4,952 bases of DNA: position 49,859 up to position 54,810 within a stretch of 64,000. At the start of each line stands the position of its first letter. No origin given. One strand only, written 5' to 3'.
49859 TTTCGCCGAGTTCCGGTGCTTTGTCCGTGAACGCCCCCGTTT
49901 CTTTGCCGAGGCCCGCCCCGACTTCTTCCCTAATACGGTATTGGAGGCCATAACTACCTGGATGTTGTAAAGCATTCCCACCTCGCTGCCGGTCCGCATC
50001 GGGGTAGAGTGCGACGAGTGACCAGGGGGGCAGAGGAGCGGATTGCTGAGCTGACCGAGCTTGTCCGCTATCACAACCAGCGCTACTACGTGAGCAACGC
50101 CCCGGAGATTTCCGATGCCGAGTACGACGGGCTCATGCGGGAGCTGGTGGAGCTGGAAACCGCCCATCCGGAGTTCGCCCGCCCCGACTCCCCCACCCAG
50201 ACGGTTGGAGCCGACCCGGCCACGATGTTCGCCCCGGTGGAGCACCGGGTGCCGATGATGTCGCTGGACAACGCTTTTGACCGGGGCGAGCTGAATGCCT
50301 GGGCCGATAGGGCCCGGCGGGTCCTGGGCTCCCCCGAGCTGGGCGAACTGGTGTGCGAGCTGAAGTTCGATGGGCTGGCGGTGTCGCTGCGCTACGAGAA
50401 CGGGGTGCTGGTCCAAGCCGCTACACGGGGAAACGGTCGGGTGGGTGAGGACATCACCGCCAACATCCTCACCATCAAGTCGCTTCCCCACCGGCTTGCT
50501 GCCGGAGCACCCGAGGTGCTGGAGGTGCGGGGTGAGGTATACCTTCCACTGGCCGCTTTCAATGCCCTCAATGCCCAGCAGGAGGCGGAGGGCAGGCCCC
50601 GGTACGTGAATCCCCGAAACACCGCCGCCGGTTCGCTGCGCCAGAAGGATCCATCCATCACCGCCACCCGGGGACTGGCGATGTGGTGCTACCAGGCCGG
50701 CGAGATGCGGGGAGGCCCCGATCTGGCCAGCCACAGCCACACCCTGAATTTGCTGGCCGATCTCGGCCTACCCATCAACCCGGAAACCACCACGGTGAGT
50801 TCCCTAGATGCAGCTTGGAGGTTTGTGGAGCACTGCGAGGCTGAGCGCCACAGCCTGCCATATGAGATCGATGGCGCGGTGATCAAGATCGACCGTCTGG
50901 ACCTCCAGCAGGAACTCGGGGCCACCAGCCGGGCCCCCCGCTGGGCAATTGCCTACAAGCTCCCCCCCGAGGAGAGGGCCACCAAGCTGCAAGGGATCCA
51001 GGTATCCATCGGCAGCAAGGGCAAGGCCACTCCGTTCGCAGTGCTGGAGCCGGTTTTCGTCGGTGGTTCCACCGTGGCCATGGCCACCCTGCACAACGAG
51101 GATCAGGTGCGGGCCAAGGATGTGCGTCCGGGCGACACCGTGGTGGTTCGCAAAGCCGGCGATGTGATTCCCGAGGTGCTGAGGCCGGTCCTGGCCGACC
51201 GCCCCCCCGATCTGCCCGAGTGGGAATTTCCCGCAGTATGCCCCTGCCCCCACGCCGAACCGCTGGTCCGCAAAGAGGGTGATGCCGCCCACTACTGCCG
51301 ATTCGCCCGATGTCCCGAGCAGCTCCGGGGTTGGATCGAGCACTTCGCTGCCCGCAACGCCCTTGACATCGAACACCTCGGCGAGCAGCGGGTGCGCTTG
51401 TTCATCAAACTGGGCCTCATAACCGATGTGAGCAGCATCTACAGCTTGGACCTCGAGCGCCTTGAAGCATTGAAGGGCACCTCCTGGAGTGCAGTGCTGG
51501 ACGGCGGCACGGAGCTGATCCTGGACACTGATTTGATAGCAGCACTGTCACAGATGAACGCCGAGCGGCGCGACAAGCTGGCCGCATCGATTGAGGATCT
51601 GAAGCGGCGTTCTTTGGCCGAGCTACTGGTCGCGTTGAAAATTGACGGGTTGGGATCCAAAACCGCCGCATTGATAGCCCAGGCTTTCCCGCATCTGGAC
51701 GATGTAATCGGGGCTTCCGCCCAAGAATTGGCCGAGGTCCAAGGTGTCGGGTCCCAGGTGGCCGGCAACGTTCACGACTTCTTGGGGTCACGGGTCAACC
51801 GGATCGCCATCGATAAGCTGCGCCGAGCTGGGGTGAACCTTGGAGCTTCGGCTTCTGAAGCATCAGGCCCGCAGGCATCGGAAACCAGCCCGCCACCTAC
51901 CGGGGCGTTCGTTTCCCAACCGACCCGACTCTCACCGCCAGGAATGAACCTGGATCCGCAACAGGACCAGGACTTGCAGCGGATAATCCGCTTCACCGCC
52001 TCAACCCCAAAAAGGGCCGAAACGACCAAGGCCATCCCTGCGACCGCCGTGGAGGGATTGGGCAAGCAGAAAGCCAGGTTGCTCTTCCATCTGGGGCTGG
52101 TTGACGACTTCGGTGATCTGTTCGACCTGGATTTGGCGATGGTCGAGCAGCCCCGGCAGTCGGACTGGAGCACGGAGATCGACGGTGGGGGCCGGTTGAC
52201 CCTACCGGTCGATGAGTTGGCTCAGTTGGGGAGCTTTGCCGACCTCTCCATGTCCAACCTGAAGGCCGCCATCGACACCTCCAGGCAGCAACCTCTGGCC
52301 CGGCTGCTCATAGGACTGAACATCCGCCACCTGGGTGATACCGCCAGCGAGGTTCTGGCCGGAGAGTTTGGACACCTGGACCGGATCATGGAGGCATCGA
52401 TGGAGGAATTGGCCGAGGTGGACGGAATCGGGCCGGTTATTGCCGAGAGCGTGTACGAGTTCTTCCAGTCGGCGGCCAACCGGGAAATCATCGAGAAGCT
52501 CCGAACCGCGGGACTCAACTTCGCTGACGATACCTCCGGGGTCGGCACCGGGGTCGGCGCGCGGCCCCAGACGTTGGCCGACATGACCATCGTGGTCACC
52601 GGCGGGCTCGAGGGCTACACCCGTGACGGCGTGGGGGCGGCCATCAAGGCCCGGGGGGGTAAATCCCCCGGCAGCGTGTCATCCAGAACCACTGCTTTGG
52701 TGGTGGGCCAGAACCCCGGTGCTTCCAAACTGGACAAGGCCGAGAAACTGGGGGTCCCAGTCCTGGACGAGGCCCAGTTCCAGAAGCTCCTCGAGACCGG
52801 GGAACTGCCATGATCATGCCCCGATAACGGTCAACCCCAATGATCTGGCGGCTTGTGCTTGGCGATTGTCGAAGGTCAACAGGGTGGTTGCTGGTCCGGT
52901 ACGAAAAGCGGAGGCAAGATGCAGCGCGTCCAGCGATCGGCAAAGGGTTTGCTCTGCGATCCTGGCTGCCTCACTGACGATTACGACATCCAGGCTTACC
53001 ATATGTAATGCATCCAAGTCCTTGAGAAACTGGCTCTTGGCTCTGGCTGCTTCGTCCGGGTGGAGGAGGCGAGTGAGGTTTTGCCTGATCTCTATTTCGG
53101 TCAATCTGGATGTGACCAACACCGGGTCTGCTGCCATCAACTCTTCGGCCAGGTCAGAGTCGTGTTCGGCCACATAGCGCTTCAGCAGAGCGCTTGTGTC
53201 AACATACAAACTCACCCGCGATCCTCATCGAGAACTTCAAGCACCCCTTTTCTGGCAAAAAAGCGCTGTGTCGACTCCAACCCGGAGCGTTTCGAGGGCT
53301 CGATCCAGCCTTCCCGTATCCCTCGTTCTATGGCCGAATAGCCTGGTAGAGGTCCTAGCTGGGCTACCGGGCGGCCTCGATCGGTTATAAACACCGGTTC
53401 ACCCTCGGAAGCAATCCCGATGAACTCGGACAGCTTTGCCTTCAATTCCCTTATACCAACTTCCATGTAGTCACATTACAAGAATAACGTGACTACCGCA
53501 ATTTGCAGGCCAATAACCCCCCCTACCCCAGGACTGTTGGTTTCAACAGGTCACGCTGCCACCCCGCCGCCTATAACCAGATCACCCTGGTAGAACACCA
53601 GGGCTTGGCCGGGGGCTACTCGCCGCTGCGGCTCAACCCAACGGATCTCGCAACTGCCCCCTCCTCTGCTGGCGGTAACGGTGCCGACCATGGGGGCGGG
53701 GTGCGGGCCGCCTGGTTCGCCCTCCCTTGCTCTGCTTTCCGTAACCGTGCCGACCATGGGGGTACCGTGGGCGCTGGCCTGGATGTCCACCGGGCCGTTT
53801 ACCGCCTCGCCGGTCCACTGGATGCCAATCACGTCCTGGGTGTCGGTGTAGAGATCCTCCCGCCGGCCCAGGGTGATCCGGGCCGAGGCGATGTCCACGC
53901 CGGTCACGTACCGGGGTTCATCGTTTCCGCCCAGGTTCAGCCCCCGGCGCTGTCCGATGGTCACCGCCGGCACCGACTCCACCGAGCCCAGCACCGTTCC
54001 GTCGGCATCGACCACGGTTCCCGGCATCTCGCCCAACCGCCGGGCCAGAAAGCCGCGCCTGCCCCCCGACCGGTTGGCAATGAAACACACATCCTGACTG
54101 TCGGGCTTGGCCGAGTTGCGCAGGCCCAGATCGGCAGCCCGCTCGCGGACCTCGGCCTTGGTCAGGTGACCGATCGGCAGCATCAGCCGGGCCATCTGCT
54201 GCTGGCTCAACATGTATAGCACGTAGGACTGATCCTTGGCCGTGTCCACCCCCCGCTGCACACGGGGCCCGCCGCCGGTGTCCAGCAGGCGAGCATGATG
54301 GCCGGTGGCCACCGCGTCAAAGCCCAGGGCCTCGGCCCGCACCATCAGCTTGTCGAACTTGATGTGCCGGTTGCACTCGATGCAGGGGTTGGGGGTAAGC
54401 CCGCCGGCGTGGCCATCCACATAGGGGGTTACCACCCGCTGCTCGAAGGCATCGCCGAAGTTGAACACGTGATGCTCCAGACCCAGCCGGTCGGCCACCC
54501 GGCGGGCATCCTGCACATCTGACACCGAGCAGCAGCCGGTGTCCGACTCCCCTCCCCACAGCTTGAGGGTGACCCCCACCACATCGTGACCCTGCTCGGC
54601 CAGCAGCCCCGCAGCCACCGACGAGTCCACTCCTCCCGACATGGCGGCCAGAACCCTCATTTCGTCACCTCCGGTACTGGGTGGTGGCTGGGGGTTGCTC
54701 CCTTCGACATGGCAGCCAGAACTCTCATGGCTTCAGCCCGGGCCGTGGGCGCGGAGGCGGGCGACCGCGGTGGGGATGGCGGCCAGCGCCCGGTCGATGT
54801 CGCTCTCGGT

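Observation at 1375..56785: More than 30 locus-specific tandem duplications sitting on gene boundaries (MIRU-like architecture without a shared repeat family)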

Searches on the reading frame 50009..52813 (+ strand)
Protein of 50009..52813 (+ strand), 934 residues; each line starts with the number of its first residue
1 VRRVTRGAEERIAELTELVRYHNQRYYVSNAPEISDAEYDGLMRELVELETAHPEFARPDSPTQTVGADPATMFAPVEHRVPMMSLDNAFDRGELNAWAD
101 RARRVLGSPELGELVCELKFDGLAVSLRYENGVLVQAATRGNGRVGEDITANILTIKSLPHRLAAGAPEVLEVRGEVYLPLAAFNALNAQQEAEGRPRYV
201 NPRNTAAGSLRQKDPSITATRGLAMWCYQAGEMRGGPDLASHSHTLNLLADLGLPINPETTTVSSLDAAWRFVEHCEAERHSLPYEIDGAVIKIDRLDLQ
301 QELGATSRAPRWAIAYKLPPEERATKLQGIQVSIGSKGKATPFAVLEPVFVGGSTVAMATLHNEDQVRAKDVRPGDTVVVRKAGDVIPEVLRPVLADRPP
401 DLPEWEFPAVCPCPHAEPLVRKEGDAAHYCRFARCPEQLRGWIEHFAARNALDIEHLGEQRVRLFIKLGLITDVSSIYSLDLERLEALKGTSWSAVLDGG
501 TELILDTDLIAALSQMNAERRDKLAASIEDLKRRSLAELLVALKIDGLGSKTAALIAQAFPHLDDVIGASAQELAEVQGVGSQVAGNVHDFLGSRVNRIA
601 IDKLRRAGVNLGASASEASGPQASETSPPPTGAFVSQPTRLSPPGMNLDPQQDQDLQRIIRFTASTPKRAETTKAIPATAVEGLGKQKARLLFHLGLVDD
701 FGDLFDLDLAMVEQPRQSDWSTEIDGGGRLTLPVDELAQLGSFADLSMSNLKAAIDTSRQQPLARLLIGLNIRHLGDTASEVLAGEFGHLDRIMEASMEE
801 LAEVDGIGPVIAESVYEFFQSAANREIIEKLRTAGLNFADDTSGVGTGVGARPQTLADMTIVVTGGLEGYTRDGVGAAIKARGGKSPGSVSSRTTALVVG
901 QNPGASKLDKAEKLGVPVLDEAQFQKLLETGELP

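Call 7: search_protein_families(library=pfam, proteins=[window:50009-52813:+])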
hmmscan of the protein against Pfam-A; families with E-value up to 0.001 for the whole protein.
window:50009-52813:+ (934 aa): 9 families
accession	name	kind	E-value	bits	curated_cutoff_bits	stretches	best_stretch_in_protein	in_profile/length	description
PF01653.23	DNA_ligase_aden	-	1.2e-88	297.4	27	1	73-321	3-253/253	NAD-dependent DNA ligase adenylation domain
PF12826.13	HHH_2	-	6.7e-35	119.5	27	2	765-828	1-64/64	Helix-hairpin-helix motif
PF03120.22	DNA_ligase_OB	-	9e-29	99.6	32.9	1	325-399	2-76/79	NAD-dependent DNA ligase OB-fold domain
PF14520.12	HHH_5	-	4.5e-14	53.1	27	1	543-592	5-55/57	Helix-hairpin-helix domain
PF00633.29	HHH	-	1.2e-13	50.6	24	1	790-818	2-30/30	Helix-hairpin-helix motif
PF00533.33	BRCT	-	2.2e-11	44.3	21.3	1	856-926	6-76/78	BRCA1 C Terminus (BRCT) domain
PF22745.1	Nlig-Ia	-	1.2e-07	32.7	27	1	9-57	3-51/92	DNA ligase-like, N-terminal NAD+-binding domain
PF12836.13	HHH_3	-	0.00027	21.4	27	0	796-817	11-32/65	Helix-hairpin-helix motif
PF20582.4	UPF0758_N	-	0.00073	20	27.1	0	775-810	41-74/77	UPF0758 N-terminal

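Call 62: search_solved_structures(query=window:50018-52813:+, max_evalue=1e-20, show_alignments=1)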
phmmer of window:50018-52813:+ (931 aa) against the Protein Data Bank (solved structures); distinct sequences matched with E-value up to 1e-20: 27.
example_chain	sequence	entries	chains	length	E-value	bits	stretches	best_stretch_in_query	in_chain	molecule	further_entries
3sgi_A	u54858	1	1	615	5e-151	508.1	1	12-478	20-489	DNA ligase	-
2owo_A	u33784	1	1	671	8.5e-150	504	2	5-484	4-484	DNA ligase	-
5tt5_A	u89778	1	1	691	6e-149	501.2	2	5-484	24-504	DNA ligase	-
1dgs_A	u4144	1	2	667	1.6e-141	476.6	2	4-485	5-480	DNA LIGASE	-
1v9p_A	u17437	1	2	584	7e-138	464.6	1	4-485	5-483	DNA ligase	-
4glx_A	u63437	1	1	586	4.6e-137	461.9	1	5-484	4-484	DNA ligase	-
8ak4_A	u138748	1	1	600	4.9e-133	448.5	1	10-486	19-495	DNA ligase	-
1b04_A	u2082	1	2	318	7.7e-89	302.3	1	4-322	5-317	PROTEIN (DNA LIGASE)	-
6krh_A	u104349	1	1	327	1.2e-88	301.7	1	12-319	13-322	DNA ligase A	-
6kkv_A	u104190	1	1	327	6.1e-88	299.3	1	12-319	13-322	DNA ligase A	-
6kjm_A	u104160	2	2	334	6.9e-88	299.1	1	11-319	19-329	DNA ligase A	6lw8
6ksc_A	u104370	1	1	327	1.7e-87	297.8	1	12-319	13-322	DNA ligase A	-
1zau_A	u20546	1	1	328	1.9e-87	297.7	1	11-318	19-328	DNA ligase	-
7k72_A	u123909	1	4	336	2.1e-87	297.5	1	11-318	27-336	DNA ligase A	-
6kdu_A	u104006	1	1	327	2.6e-87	297.2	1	13-319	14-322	DNA ligase A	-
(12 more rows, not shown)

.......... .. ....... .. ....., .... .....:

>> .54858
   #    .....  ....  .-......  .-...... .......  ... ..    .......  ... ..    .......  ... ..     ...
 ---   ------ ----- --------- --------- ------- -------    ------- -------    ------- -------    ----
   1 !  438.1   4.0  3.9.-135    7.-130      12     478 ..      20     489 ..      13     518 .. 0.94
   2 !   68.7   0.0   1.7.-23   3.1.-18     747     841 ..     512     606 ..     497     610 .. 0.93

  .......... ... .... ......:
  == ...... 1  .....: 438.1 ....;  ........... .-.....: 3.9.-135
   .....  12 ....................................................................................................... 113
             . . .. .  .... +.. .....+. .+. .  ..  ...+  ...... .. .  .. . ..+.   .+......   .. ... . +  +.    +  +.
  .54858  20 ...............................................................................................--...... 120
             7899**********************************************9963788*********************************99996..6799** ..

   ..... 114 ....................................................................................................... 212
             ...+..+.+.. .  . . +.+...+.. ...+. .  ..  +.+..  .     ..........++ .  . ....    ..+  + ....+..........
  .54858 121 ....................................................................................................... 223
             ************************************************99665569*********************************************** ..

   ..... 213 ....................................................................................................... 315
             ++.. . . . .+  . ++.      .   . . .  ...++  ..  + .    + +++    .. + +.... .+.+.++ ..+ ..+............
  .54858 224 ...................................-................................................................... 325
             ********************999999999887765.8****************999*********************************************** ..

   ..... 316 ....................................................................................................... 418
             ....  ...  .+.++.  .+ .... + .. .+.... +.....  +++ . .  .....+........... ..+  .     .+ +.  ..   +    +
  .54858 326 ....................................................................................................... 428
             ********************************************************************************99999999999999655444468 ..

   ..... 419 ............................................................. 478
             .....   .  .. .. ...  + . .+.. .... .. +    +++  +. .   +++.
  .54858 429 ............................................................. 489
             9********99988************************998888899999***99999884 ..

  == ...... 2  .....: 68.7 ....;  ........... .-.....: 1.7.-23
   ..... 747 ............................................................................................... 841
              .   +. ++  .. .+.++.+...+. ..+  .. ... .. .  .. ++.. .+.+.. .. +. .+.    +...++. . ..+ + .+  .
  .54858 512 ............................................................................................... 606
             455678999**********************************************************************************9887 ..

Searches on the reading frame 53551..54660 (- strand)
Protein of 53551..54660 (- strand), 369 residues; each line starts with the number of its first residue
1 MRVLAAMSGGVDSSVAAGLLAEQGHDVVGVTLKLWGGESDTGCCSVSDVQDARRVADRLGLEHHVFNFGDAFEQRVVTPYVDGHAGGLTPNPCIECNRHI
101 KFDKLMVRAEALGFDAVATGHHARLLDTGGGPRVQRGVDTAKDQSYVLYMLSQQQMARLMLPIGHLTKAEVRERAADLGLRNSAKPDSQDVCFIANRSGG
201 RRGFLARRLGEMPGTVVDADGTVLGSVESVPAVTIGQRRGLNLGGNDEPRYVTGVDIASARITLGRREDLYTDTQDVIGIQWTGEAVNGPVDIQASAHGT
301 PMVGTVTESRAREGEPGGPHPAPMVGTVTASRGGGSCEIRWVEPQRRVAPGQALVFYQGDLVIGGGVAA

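Call 34: find_encoding_contigs(protein=window:53551-54660:-, flank=10000, max_places=4)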
Protein window:53551-54660:- (369 aa): 2 contigs read that carry it; 1 place shown.
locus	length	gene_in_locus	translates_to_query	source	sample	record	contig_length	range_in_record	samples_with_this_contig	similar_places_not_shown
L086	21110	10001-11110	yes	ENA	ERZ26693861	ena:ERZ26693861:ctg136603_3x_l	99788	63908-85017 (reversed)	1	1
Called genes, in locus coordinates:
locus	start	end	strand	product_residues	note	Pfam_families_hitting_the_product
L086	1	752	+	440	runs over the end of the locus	PF00275:EPSP_synthase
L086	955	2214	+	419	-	-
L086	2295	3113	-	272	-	PF08843:AbiEii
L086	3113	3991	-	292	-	PF09407:AbiEi_1 (faint)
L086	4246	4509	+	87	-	PF01106:NifU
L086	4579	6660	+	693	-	-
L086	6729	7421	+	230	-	PF01694:Rhomboid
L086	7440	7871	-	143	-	PF10604:Polyketide_cyc2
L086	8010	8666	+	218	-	PF22234:Rv2466c-like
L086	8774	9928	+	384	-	PF00266:Aminotran_5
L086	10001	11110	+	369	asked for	PF00733:Asn_synthase (weak), PF03054:tRNA_Me_trans, PF20259:tRNA_Me_trans_M, PF20258:tRNA_Me_trans_C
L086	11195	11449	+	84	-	PF02604:PhdYeFM_antitox (weak)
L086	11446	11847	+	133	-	PF01850:PIN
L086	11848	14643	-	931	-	PF22745:Nlig-Ia, PF01653:DNA_ligase_aden, PF03120:OB_DNA_ligase, PF12826:HHH_2, PF14520:HHH_5 (weak), PF00633:HHH (weak), PF12826:HHH_2, PF00533:BRCT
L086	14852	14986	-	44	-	-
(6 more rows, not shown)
